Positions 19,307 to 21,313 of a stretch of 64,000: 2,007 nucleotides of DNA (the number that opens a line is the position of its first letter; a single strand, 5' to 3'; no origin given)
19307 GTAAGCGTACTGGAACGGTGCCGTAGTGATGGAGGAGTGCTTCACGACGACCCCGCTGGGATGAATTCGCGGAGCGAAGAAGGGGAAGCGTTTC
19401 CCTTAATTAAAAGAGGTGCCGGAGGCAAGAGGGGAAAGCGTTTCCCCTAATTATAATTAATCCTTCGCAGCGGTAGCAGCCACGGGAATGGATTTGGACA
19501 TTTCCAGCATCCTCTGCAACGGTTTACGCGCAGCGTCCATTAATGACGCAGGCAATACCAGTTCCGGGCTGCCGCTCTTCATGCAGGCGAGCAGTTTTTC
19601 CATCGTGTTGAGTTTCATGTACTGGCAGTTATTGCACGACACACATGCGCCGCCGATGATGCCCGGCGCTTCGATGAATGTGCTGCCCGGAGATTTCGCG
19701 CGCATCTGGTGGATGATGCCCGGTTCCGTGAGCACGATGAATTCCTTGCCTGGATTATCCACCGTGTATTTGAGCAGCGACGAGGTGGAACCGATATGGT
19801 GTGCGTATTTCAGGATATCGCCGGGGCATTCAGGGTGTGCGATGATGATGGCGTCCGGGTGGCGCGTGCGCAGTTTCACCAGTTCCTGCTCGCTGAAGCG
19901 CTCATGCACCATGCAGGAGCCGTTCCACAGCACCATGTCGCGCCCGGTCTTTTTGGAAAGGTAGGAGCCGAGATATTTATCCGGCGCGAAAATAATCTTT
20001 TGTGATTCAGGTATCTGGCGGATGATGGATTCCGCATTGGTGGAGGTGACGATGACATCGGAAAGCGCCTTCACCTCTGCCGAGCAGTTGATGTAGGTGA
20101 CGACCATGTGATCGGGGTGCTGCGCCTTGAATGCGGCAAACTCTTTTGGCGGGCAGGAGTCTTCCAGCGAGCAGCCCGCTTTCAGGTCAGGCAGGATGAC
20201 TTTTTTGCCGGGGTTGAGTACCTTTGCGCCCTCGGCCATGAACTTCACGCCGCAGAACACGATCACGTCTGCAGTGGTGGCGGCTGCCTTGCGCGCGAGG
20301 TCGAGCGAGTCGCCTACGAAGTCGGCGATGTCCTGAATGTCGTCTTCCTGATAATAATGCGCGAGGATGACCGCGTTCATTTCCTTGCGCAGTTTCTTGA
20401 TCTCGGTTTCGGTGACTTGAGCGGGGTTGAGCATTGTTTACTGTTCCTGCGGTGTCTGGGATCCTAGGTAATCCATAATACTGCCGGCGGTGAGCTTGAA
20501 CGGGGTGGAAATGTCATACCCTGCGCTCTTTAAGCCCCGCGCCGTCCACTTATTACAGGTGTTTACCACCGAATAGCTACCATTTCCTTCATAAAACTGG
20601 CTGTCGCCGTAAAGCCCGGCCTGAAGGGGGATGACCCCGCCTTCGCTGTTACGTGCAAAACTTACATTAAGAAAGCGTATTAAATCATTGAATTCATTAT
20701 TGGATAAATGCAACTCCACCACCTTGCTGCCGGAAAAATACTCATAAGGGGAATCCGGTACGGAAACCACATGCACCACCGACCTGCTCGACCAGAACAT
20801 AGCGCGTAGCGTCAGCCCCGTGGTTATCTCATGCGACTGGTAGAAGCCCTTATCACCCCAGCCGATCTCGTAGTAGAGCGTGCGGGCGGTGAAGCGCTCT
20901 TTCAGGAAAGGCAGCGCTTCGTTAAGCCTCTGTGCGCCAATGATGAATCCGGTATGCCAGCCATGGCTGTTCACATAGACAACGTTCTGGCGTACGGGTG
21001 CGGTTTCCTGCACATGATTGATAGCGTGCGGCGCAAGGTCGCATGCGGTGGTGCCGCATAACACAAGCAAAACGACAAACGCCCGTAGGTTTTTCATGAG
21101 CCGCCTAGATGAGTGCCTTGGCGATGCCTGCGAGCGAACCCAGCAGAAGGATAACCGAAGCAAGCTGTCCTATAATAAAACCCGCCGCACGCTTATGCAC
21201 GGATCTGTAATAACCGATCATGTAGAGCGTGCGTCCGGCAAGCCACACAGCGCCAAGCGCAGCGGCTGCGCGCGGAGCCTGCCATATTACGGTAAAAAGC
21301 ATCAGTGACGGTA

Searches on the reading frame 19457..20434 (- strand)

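Call 112: search_protein_families(library=pfam, proteins=[window:19457-20434:-], max_evalue=0.001)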
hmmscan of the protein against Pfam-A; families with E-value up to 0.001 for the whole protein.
window:19457-20434:- (325 aa): 1 family
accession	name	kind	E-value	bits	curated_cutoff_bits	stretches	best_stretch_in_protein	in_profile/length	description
PF02445.21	NadA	-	4e-118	394.3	27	1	11-311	2-295/295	Quinolinate synthetase A protein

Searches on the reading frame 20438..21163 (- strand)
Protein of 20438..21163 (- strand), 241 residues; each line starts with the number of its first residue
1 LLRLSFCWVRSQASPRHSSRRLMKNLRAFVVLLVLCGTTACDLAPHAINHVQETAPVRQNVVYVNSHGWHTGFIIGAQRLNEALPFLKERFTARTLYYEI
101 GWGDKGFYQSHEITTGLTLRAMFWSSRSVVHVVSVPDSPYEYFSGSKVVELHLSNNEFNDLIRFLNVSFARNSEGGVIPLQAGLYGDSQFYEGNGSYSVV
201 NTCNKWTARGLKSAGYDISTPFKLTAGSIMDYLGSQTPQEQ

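Call 112: search_protein_families(library=pfam, proteins=[window:20438-21163:-], max_evalue=0.001)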
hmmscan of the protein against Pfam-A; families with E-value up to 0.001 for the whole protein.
window:20438-21163:- (241 aa): 1 family
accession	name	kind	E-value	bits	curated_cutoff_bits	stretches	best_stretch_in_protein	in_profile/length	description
PF09601.15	DUF2459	-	6.6e-42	143.6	27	1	62-222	1-168/171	Protein of unknown function (DUF2459)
